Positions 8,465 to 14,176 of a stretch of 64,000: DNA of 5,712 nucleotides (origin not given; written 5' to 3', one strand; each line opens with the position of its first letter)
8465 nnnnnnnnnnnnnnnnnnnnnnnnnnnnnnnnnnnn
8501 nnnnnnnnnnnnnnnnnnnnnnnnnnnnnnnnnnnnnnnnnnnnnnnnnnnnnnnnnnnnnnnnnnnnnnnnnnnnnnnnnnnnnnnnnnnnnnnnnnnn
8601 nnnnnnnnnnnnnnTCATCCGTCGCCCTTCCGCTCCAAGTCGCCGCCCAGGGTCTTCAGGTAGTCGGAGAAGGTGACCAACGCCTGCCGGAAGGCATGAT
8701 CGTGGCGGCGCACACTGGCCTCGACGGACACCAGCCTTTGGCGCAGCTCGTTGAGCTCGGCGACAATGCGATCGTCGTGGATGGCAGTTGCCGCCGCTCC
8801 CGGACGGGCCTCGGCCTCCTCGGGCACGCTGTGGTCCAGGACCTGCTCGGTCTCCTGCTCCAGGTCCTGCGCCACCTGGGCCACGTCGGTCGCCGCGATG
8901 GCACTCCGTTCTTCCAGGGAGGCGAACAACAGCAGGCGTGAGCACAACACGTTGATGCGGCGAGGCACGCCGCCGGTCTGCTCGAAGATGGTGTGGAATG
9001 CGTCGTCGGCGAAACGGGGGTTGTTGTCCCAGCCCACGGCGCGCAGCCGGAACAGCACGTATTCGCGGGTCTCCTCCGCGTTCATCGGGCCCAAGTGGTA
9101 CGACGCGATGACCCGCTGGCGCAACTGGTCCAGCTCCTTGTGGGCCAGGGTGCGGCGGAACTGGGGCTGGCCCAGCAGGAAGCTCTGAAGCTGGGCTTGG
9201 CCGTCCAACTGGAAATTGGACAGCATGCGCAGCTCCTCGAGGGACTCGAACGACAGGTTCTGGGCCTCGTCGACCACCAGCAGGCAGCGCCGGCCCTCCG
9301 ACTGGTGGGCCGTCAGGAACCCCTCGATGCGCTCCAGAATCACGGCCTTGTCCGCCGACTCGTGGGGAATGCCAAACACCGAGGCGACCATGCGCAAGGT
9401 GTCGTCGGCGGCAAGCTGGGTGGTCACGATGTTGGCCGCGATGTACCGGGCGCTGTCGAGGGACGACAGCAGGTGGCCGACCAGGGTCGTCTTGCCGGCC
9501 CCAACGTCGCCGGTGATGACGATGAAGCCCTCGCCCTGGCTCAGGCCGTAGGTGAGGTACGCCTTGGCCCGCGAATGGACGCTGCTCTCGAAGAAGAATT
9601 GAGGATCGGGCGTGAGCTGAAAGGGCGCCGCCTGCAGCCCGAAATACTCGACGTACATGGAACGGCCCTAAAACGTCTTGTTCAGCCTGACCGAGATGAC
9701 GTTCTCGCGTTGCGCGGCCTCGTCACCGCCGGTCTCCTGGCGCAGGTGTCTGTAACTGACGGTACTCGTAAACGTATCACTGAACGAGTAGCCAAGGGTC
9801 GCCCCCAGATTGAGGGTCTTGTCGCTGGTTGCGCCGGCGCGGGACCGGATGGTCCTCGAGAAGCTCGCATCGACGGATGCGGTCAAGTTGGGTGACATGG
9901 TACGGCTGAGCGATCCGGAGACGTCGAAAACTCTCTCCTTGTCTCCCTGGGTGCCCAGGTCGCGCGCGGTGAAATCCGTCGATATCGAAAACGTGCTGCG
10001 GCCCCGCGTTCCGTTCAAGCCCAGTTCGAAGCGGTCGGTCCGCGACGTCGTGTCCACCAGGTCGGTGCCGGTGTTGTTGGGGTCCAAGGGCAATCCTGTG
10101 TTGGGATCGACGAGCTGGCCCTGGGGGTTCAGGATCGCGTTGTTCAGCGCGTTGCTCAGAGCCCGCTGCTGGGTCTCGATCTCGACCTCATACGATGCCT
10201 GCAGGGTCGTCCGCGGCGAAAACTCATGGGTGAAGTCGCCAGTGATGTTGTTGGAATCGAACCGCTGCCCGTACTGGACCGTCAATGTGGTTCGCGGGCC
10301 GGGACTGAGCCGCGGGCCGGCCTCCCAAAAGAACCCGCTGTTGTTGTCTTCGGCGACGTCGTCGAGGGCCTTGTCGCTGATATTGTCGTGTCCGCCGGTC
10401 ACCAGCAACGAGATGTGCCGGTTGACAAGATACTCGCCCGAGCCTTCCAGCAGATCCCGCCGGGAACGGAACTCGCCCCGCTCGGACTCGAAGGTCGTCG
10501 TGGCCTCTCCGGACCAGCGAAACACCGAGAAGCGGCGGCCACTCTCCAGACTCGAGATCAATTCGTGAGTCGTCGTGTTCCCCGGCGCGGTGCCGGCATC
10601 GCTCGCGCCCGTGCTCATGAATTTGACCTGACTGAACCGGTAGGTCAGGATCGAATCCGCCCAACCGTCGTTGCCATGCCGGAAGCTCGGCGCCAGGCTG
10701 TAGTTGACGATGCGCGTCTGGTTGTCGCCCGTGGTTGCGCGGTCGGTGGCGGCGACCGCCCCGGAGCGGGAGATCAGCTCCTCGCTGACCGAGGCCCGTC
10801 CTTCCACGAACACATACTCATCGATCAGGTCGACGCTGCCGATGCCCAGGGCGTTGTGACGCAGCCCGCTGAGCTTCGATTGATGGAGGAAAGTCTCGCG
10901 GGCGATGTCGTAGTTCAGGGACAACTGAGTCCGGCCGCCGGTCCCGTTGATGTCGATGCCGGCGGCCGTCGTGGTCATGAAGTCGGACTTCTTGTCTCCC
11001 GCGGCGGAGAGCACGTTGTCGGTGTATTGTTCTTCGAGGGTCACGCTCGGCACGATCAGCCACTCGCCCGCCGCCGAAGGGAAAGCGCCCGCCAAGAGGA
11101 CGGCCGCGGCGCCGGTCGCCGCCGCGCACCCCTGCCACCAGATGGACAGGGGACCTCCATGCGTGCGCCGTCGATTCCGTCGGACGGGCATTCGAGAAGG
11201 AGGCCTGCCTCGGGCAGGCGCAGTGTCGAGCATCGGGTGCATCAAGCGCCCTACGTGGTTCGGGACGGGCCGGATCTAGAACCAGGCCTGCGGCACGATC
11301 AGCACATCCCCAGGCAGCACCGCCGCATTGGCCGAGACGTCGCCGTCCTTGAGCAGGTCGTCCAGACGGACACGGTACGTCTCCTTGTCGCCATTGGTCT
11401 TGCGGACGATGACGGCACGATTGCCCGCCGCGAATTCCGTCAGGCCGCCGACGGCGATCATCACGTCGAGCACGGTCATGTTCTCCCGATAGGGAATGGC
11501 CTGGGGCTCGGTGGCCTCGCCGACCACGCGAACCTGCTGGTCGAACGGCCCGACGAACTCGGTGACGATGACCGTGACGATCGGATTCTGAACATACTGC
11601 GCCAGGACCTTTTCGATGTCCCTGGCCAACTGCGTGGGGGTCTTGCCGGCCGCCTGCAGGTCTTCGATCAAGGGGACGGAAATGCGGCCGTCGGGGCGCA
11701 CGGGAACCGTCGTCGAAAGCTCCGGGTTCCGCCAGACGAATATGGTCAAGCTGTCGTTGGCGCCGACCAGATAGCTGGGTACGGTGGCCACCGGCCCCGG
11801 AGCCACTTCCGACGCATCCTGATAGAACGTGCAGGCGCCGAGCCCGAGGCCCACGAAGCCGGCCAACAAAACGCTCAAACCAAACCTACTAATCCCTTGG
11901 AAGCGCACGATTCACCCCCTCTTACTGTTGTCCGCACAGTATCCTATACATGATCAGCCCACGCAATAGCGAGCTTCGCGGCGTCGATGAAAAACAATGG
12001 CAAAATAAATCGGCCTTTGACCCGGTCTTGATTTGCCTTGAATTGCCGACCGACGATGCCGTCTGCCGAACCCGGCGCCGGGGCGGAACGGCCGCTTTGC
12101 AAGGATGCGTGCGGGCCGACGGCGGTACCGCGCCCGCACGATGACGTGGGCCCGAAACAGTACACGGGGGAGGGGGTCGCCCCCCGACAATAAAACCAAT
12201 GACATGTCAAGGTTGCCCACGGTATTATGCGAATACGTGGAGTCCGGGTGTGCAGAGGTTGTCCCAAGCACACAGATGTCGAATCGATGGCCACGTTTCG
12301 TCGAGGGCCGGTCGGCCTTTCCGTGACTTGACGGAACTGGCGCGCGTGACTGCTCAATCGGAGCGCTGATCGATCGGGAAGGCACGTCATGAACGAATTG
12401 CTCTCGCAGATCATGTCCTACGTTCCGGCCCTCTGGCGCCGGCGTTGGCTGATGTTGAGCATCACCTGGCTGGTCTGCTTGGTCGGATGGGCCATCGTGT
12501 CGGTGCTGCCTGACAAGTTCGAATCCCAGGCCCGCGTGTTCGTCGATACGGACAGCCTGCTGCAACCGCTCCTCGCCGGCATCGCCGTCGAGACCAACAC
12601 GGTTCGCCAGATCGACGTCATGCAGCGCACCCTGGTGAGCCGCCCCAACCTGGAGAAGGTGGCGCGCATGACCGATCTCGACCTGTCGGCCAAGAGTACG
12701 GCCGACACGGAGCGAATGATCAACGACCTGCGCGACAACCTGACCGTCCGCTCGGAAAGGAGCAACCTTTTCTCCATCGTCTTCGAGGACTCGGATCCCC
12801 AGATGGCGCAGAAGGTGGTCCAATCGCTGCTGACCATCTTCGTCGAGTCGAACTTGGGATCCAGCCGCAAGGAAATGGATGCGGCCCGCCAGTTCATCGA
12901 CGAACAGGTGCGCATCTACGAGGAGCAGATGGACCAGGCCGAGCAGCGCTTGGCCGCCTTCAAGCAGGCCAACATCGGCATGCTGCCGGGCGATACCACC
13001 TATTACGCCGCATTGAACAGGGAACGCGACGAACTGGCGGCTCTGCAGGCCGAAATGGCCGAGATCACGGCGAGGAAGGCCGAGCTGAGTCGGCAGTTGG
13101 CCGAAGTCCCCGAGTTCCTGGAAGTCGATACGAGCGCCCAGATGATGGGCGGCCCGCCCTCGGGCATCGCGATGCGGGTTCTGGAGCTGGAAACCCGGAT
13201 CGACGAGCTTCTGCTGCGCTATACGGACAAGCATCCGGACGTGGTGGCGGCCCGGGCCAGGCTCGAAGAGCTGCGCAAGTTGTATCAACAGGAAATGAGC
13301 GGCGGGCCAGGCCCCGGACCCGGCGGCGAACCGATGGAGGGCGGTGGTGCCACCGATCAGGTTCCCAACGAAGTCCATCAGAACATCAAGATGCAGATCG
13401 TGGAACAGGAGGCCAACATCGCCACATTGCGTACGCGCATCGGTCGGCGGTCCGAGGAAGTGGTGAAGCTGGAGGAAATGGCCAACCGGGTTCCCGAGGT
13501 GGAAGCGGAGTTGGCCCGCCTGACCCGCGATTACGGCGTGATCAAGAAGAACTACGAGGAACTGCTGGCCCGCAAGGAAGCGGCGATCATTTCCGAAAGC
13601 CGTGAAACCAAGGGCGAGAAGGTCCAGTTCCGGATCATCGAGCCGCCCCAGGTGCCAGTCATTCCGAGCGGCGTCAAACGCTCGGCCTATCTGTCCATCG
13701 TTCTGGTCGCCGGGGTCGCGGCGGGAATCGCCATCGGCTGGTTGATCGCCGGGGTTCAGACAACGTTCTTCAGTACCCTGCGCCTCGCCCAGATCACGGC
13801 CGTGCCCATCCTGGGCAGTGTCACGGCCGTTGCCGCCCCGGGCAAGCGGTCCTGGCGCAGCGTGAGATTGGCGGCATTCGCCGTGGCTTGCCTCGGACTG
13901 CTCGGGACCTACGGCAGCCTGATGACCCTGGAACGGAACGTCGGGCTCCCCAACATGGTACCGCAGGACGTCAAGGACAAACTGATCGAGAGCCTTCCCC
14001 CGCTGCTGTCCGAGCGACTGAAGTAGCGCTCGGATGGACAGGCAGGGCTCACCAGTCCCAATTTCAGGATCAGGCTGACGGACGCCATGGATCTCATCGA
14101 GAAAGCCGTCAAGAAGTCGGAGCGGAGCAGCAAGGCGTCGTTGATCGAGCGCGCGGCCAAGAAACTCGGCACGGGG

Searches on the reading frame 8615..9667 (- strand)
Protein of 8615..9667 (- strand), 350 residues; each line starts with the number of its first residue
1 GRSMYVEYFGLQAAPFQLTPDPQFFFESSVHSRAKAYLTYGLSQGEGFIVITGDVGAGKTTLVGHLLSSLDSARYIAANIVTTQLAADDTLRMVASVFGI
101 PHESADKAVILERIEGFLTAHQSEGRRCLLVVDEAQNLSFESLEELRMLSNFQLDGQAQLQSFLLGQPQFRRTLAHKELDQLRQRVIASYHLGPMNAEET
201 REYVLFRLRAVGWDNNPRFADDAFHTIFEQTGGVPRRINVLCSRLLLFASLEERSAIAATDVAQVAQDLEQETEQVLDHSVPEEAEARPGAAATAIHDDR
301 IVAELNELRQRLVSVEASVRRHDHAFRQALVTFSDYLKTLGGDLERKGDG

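Call 80: search_protein_families(library=pfam, proteins=[window:8615-9667:-])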
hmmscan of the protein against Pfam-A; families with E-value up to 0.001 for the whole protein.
window:8615-9667:- (350 aa): 8 families
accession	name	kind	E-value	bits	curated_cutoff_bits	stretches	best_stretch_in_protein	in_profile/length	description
PF13401.12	AAA_22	-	1.2e-24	87.5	27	1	44-174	3-130/130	AAA domain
PF13191.12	AAA_16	-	1.4e-08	35.8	32.6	1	43-151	20-157/167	AAA ATPase domain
PF05970.20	PIF1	-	1.5e-05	25.2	25.9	1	46-146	22-122/223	PIF1-like helicase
PF13604.12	AAA_30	-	5.3e-05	23.5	27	1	40-146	12-108/191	AAA domain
PF13245.12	AAA_19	-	9.8e-05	23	25.1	1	47-146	12-110/134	AAA domain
PF09848.15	SLFN-g3_helicase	-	0.00015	21.6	24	1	49-161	4-108/354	Schlafen group 3, DNA/RNA helicase domain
PF03266.21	NTPase_1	-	0.00036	20.9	23.9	1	49-144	2-90/168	NTPase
PF02492.25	cobW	-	0.00079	19.5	20.7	0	49-75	3-29/180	CobW/HypB/UreG, nucleotide-binding domain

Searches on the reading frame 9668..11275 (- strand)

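Call 80: search_protein_families(library=pfam, proteins=[window:9668-11275:-])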
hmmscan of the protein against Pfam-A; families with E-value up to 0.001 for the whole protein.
window:9668-11275:- (535 aa): 1 family
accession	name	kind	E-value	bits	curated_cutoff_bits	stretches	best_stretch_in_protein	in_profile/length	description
PF10082.15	BBP2_2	-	6e-10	39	23.7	1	68-174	9-115/378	Putative beta-barrel porin 2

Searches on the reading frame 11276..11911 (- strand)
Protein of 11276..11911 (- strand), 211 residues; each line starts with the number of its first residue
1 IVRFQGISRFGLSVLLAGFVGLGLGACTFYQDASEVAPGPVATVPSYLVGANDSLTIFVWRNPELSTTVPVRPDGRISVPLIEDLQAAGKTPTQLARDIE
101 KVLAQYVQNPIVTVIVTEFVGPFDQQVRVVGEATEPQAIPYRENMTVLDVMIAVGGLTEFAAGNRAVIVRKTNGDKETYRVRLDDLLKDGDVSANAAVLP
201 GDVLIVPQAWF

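Call 80: search_protein_families(library=pfam, proteins=[window:11276-11911:-])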
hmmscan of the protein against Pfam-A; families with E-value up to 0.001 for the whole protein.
window:11276-11911:- (211 aa): 3 families
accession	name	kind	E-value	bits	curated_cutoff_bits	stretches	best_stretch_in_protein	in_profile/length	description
PF02563.21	Poly_export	-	8.6e-26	90.4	28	1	43-117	3-77/77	Polysaccharide biosynthesis/export protein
PF10531.15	SLBB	-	5.3e-10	39.4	27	1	127-178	2-52/55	SLBB domain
PF22461.2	SLBB_2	-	6.2e-09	36.3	27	1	125-206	1-79/79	SLBB domain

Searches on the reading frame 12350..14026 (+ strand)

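Call 80: search_protein_families(library=pfam, proteins=[window:12350-14026:+])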
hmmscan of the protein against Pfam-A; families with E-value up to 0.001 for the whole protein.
window:12350-14026:+ (558 aa): 3 families
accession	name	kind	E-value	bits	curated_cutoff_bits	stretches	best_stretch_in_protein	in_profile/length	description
PF02706.20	Wzz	-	1.9e-07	31.7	25.5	1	25-106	9-89/91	Chain length determinant protein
PF13807.11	GNVR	-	0.00013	22.2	27.7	1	385-462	3-76/82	G-rich domain on putative tyrosine kinase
PF14362.11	DUF4407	-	0.00013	21.8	31.3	1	280-411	132-248/297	Domain of unknown function (DUF4407)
